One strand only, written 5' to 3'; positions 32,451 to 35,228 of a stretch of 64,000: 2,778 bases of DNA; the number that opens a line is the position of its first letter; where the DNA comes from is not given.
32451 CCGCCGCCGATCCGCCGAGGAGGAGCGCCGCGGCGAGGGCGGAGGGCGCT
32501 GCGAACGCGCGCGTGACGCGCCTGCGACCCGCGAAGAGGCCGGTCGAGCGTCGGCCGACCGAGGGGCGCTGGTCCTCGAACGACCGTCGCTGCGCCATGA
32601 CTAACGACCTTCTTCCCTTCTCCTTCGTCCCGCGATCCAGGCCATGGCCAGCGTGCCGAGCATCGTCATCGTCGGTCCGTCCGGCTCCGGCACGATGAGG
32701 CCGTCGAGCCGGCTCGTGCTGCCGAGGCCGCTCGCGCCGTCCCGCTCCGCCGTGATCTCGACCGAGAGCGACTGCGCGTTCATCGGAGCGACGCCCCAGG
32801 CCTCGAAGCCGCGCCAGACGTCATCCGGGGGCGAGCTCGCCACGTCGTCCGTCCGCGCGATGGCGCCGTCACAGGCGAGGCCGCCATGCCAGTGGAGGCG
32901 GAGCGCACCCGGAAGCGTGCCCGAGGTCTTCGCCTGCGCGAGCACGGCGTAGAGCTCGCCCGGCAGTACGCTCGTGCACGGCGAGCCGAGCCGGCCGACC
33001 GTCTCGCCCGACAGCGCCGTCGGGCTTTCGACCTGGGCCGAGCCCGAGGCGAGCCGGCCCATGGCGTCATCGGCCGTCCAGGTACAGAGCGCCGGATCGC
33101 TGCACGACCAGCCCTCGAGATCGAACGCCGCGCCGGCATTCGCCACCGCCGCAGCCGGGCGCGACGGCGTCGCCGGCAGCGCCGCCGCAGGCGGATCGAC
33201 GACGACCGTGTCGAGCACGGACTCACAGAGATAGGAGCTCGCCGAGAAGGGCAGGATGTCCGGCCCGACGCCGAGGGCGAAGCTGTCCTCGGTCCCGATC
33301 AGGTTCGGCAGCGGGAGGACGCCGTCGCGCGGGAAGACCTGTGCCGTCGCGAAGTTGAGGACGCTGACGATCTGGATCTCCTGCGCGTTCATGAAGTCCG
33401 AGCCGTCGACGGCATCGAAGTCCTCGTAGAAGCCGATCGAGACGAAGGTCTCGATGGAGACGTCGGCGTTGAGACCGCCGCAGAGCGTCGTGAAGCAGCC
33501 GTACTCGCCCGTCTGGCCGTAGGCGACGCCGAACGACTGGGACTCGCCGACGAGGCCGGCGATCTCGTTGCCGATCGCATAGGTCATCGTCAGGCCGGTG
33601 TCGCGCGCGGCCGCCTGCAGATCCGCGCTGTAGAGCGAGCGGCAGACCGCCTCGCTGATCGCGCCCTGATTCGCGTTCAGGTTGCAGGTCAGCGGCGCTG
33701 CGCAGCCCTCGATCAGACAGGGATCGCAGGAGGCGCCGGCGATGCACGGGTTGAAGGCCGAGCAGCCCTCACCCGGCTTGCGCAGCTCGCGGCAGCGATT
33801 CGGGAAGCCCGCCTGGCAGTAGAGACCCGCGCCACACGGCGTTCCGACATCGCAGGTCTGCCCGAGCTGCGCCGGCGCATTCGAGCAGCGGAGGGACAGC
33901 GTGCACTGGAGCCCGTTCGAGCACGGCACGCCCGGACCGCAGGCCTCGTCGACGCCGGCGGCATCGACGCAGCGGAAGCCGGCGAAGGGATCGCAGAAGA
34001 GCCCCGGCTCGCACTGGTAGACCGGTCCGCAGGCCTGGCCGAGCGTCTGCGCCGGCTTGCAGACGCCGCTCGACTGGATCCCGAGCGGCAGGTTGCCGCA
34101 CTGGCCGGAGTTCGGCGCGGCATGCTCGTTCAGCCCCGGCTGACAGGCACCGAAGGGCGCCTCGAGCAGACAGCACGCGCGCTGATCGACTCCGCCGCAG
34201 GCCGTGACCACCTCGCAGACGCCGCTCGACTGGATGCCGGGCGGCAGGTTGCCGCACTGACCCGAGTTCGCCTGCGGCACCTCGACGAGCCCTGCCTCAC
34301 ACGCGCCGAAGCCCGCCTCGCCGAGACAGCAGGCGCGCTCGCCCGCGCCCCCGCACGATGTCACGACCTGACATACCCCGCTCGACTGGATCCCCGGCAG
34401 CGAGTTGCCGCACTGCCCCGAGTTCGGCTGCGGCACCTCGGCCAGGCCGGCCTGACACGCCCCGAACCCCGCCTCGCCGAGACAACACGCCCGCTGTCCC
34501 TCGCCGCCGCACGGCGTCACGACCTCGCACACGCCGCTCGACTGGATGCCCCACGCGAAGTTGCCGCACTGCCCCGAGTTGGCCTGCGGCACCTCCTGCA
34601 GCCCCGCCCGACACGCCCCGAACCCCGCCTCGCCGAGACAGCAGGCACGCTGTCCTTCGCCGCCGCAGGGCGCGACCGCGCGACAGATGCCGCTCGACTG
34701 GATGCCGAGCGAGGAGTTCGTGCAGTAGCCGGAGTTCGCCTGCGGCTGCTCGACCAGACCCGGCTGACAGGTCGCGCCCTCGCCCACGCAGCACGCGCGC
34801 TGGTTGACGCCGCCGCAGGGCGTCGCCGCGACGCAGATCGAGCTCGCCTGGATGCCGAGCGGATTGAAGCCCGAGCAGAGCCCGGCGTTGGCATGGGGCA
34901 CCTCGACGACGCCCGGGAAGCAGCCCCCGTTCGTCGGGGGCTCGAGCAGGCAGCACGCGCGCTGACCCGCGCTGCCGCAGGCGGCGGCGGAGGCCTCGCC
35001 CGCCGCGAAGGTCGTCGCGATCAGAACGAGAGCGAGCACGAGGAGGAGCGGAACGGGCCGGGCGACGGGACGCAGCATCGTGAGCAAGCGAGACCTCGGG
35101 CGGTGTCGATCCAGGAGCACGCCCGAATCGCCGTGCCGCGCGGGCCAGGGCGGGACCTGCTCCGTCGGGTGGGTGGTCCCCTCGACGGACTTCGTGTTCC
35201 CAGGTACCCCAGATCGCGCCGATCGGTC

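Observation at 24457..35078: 10.6-kb island made almost entirely of large secreted repeat proteins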

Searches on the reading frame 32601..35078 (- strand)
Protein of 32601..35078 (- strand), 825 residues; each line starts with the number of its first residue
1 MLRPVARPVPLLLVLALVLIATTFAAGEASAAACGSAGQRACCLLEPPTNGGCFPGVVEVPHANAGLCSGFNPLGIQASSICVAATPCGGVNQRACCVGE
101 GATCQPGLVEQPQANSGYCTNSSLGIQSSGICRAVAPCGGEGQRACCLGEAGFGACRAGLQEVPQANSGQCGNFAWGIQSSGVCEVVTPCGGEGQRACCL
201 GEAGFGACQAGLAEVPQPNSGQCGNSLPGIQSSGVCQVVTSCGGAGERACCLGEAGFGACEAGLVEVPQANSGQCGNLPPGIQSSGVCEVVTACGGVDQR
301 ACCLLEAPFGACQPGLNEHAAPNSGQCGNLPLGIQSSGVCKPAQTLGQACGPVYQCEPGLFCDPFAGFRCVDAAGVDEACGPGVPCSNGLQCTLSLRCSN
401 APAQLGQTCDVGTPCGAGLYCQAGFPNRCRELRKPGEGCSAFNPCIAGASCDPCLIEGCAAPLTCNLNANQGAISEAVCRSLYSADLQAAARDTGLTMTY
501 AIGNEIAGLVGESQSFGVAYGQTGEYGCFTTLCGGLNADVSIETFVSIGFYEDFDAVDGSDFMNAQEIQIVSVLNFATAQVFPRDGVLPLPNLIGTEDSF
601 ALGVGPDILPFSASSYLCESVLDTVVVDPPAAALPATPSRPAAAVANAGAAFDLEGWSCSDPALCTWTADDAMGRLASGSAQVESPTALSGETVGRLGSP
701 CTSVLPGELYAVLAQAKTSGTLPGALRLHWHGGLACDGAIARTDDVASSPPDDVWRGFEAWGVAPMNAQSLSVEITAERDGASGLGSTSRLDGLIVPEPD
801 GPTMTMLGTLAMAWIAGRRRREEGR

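Call 6: search_protein_families(library=pfam, proteins=[window:32601-35078:-], max_evalue=0.01)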
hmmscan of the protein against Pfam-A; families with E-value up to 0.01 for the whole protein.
window:32601-35078:- (825 aa): 0 families

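Call 7: search_protein_families(library=ncbifam, proteins=[window:32601-35078:-], max_evalue=0.01)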
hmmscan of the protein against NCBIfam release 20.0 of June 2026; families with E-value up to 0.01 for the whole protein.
window:32601-35078:- (825 aa): 0 families

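Call 13: find_encoding_contigs(protein=window:32601-35078:-, flank=10000, max_places=6)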
Protein window:32601-35078:- (825 aa): no gene with exactly this product is on record in the collection.

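Call 14: find_homologous_proteins(query=window:32601-35078:-)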
Query window:32601-35078:- (825 aa): 142 proteins with E <= 0.001 among 8000 candidates; the best 120 are listed.
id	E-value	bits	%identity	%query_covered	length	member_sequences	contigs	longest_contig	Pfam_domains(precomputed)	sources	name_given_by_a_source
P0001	0.0e+0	1861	100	100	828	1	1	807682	-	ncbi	ncbi:MAG: hypothetical protein R3F35_08590 [Myxococcota bacterium]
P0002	0.0e+0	1144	66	95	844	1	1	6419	-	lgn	-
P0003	0.0e+0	1127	64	88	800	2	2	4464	-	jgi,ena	-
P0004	0.0e+0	1125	64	95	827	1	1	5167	-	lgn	-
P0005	0.0e+0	1071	65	87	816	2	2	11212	-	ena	-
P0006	2.6e-286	971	60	89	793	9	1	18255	-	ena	-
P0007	1.0e-264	899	68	37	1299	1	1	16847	PF01244.28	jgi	jgi:microsomal dipeptidase-like Zn-dependent dipeptidase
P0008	5.8e-259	880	67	37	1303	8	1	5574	PF01244.28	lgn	-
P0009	6.5e-239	814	55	81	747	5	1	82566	-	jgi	-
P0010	1.8e-231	789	67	37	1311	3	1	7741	PF01244.28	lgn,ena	-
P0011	1.2e-202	694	64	37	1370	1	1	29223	PF00404.25,PF01244.28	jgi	jgi:microsomal dipeptidase-like Zn-dependent dipeptidase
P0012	8.8e-189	648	59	55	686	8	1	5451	-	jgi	jgi:hypothetical protein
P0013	4.5e-187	642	57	55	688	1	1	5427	-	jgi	jgi:hypothetical protein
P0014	4.7e-183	629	57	55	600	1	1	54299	-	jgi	jgi:hypothetical protein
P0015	6.3e-183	629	51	57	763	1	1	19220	-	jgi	-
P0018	4.9e-180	619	53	55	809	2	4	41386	-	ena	-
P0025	8.8e-166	572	53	58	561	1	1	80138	-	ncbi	-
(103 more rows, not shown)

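Call 15: find_encoding_contigs(protein=P0001, flank=10000, max_places=4)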
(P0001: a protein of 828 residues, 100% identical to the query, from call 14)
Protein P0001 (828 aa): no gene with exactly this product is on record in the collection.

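Call 16: find_encoding_contigs(protein=P0009, flank=10000, max_places=4)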
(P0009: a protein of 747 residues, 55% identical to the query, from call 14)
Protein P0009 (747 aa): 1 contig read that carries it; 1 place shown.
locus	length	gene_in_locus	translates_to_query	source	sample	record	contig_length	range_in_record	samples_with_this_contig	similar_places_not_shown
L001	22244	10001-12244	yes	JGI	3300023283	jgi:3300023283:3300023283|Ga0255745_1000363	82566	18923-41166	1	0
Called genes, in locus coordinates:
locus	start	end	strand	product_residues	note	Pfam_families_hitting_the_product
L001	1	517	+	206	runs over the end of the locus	PF00156:Pribosyltran, PF15609:PRTase_2 (faint), PF14681:UPRTase (weak)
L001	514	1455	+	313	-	PF02729:OTCace_N, PF00185:OTCace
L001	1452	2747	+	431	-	PF01979:Amidohydro_1, PF07969:Amidohydro_3 (weak), PF12890:DHOase, PF07969:Amidohydro_3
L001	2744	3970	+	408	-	PF00988:CPSase_sm_chain, PF00117:GATase, PF07722:Peptidase_C26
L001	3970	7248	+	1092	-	PF25596:CPSase_L_D1, PF02655:ATP-grasp_3 (faint), PF02786:CPSase_L_D2, PF02787:CPSase_L_D3, PF25596:CPSase_L_D1, PF02222:ATP-grasp (weak), PF02786:CPSase_L_D2, PF02142:MGS, +2 more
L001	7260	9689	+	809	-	PF17191:RecG_wedge, PF01336:tRNA_anti-codon, PF00270:DEAD, PF04851:ResIII (weak), PF00271:Helicase_C, PF19833:RecG_dom3_C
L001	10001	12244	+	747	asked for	-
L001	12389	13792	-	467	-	PF02776:TPP_enzyme_N, PF02775:TPP_enzyme_C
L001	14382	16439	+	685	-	PF03030:H_PPase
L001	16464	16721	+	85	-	-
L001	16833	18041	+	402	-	PF00155:Aminotran_1_2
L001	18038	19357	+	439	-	PF03447:NAD_binding_3, PF00742:Homoserine_dh, PF01842:ACT, PF22629:ACT_AHAS_ss (faint)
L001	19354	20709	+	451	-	PF00291:PALP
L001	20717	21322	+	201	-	PF00677:Lum_binding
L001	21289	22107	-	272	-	PF03741:TerC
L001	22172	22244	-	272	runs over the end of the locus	PF13489:Methyltransf_23, PF01209:Ubie_methyltran, PF13847:Methyltransf_31, PF08241:Methyltransf_11, PF08242:Methyltransf_12, PF13649:Methyltransf_25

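Call 17: find_encoding_contigs(protein=P0006, flank=10000, max_places=3)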
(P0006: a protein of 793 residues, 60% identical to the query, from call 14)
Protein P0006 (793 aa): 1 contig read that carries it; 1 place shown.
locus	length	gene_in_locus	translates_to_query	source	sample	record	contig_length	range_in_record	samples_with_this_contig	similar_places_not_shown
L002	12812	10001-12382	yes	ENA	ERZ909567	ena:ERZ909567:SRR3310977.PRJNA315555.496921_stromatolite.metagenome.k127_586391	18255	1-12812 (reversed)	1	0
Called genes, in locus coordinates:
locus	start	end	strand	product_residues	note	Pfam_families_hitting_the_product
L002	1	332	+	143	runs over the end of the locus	-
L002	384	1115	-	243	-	-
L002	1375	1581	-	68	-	-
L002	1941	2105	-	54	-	PF01797:Y1_Tnp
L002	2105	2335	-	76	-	-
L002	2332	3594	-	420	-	PF13556:HTH_30 (weak), PF13936:HTH_38 (weak), PF00665:rve (weak), PF22483:Mu-transpos_C_2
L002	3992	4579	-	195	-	-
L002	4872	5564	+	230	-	PF02517:Rce1-like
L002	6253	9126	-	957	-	PF00512:HisKA, PF13581:HATPase_c_2 (weak), PF02518:HATPase_c, PF00072:Response_reg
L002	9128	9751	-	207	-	PF00072:Response_reg, PF08281:Sigma70_r4_2 (faint), PF00196:GerE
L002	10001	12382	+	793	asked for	-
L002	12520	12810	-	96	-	?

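Call 18: find_encoding_contigs(protein=P0005, flank=10000, max_places=3)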
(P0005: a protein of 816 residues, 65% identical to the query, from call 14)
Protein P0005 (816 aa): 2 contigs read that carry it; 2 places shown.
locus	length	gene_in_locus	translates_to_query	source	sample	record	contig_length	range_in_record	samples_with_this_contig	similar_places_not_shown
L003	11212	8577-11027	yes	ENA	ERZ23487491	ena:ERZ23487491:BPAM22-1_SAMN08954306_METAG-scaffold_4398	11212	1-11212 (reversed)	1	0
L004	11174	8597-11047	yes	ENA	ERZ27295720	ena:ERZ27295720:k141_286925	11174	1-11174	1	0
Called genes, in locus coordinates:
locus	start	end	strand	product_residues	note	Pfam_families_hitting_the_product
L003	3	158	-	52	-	?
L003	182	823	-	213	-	-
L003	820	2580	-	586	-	PF07287:AtuA, PF23544:AtuA_ferredoxin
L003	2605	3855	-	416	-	PF02786:CPSase_L_D2, PF25984:BSH_YknX (faint), PF02785:Biotin_carb_C, PF25973:BSH_CzcB (faint), PF21139:BT_MCC_alpha, PF00364:Biotin_lipoyl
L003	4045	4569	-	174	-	PF00289:Biotin_carb_N, PF02786:CPSase_L_D2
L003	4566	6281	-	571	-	PF01039:Carboxyl_trans, PF03255:ACCA (faint)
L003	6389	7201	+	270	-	PF00378:ECH_1, PF16113:ECH_2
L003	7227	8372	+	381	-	PF02771:Acyl-CoA_dh_N, PF02770:Acyl-CoA_dh_M, PF00441:Acyl-CoA_dh_1, PF08028:Acyl-CoA_dh_2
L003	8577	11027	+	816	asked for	-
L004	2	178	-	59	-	?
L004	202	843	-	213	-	-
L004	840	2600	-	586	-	PF07287:AtuA, PF23544:AtuA_ferredoxin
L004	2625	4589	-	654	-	PF00289:Biotin_carb_N, PF02222:ATP-grasp (weak), PF02786:CPSase_L_D2, PF07478:Dala_Dala_lig_C, PF02785:Biotin_carb_C, PF21139:BT_MCC_alpha, PF00364:Biotin_lipoyl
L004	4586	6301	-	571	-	PF01039:Carboxyl_trans, PF03255:ACCA (faint)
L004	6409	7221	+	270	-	PF00378:ECH_1, PF16113:ECH_2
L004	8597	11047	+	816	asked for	-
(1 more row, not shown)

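Call 24: find_encoding_contigs(protein=P0002, flank=10000, max_places=3)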
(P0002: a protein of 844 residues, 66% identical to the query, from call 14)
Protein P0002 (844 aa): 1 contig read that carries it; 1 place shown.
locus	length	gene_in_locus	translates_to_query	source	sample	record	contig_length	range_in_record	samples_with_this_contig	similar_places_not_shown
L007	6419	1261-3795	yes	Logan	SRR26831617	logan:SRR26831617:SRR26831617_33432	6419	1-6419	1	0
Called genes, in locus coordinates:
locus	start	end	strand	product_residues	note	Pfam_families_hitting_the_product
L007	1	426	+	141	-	?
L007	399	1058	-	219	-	PF00072:Response_reg, PF08281:Sigma70_r4_2 (weak), PF00196:GerE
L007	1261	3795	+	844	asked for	-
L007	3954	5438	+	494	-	-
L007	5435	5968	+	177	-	-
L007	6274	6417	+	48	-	?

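Call 49: search_solved_structures(query=A2, max_evalue=1)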
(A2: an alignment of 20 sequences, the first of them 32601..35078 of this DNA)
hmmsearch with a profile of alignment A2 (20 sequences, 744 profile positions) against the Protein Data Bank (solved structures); distinct sequences matched with E-value up to 1: 0.

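Call 57: predict_structure(alignment_id=A2)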
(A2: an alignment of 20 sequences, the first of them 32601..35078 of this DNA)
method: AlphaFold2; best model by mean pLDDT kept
length: 825 residues; sequences in the alignment: 20
mean_pLDDT: 69.8   pTM: 0.34
mean pLDDT of the five models: 69.8, 69.3, 69.1, 68.9, 67.0
residues with pLDDT >= 90: 120; 70-90: 317; 50-70: 246; < 50: 142
segments of 3 or more residues with pLDDT < 50: 1-8, 24-32, 69-78, 121-127, 172-180, 187-190, 217-232, 238-241, 276-284, 328-335, 628-651, 801-806, 819-821
pLDDT, mean of each block of 10 residues (from residue 1): 42 69 47 67 62 69 56 43 74 72 69 60 49 69 66 59 57 44 58 55 50 50 39 48 63 52 59 45 53 71 59 64 53 55 74 72 81 90 87 91 92 86 83 74 70 57 63 66 77 88 79 86 86 83 84 90 84 80 86 90 69 86 64 35 44 73 87 69 88 89 83 92 94 81 93 92 88 93 90 76 48 57 49
secondary structure, 60 per line:
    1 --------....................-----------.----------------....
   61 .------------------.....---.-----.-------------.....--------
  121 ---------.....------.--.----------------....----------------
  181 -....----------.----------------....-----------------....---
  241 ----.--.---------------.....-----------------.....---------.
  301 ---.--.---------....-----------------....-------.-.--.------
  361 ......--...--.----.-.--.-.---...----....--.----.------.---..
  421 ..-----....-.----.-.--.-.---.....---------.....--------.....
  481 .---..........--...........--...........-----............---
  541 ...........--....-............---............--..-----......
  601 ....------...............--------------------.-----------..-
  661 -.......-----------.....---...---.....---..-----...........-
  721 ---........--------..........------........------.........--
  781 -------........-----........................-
elements in order (helices of 4 or more, strands of 3 or more residues): H9-28 E57-61 E80-84 E108-112 E130-134 E161-164 E182-185 E213-216 E234-237 E264-268 E286-290 E317-320 E338-341 E361-363 E369-371 E390-392 E397-400 E419-422 E428-431 E449-453 E463-467 H476-481 H485-494 E497-507 E510-520 E526-537 E541-551 H554-557 E559-570 E574-585 E595-604 E611-625 E665-668 E680-684 E694-698 E709-719 E724-731 E740-749 E756-763 E770-778 E788-795 H801-824

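Call 59: fold_search(model_id=the predicted structure, library=pdb)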
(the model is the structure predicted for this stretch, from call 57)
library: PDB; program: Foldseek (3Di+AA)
matches with E <= 10: 1086; with E <= 0.001: 60
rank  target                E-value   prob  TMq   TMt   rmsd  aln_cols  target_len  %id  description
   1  8iqe_A                2.7e-05  1.00  0.14  0.20   4.0       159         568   12  Crystal structure of tetrameric K2-2 TSP (released 2024-02-21)
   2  8w7n                  5.3e-05  1.00  0.13  0.11  19.4       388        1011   10  Crystal structure of the in-cell Cry1Aa purified from Bacillus thuringiensis (released 2024-03-06)
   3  8iq9_A                5.5e-05  1.00  0.15  0.21   3.6       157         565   12  Crystal structure of trimeric K2-2 TSP in complex with tetrasaccharide and octasaccharide (released 2024-02-21)
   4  8iqe_B                7.0e-05  1.00  0.15  0.22   3.4       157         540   13  Crystal structure of tetrameric K2-2 TSP (released 2024-02-21)
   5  4xup_B                9.8e-05  1.00  0.14  0.30  14.7       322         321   12  Structure of the N-terminal CBM22-1-CBM22-2 tandem domain from Paenibacillus barcinonensis Xyn10C (released 2015-06-03)
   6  8iq5_A                1.3e-04  1.00  0.14  0.21   3.2       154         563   12  Crystal structure of trimeric K2-2 TSP (released 2024-02-21)
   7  8iq5_D                1.4e-04  1.00  0.15  0.21   3.2       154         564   12  Crystal structure of trimeric K2-2 TSP (released 2024-02-21)
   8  4d0q                  1.4e-04  1.00  0.13  0.58   4.5       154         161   16  Hyaluronan Binding Module of the Streptococcal Pneumoniae Hyaluronate Lyase (released 2014-08-06)
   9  2zey_A                1.6e-04  1.00  0.15  0.71   4.1       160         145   12  Family 16 carbohydrate binding module (released 2008-03-04)
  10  5w6h_A                1.7e-04  1.00  0.16  0.18   3.5       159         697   13  Crystal structure of Bacteriophage CBA120 tailspike protein 4 enzymatically active domain (TSP4dN, orf213) (released 2018-10-24)
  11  4qaw_D                1.8e-04  1.00  0.13  0.19  13.5       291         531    8  Structure of modular Xyn30D from Paenibacillus barcinonensis (released 2014-10-08)
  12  5a55                  2.0e-04  1.00  0.14  0.11  14.8       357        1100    9  The native structure of GH101 from Streptococcus pneumoniae TIGR4 (released 2015-09-02)
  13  8iqe_C                2.2e-04  1.00  0.14  0.20   4.0       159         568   12  Crystal structure of tetrameric K2-2 TSP (released 2024-02-21)
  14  8iqe_D                2.4e-04  1.00  0.15  0.21   3.6       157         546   13  Crystal structure of tetrameric K2-2 TSP (released 2024-02-21)
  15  6qfo                  2.5e-04  1.00  0.14  0.09  15.6       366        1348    8  EngBF DARPin Fusion 9b 3G124 (released 2019-11-06)
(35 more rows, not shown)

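Call 63: search_protein_families(library=ncbifam, alignment_id=A2, max_evalue=0.1)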
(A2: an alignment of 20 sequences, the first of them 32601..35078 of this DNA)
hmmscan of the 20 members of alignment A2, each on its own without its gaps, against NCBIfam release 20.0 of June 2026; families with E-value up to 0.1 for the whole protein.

A. member 1, window:32601-35078:- (825 aa): 0 families

B. families by the number of members that match (of 20 scanned): 6 families
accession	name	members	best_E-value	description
NF038129.1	PEP_NF038129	1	0.0028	NF038129 family PEP-CTERM protein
NF048003.1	GTA_spike_fiber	1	0.011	phage head spike fiber domain-containing protein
NF038125.1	PEP_CTERM_THxN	1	0.017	THxN family PEP-CTERM protein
NF042932.1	BlpZ_fam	1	0.04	immunity protein BlpZ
TIGR02595.1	PEP_CTERM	1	0.044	PEP-CTERM sorting domain-containing protein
TIGR03677.1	eL8_ribo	1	0.065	50S ribosomal protein L7Ae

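Call 71: list_cluster_members(proteins=[P0001, P0121])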
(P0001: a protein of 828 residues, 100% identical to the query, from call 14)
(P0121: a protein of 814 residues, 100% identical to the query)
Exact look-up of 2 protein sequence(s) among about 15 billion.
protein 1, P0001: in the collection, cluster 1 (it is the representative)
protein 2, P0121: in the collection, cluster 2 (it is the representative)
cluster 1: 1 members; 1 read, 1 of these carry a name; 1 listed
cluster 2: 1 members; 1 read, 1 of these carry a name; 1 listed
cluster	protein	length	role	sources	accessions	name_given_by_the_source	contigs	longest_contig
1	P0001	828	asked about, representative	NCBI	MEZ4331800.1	MAG: hypothetical protein R3F35_08590 [Myxococcota bacterium]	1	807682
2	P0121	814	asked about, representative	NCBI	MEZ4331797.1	MAG: hypothetical protein R3F35_08575 [Myxococcota bacterium]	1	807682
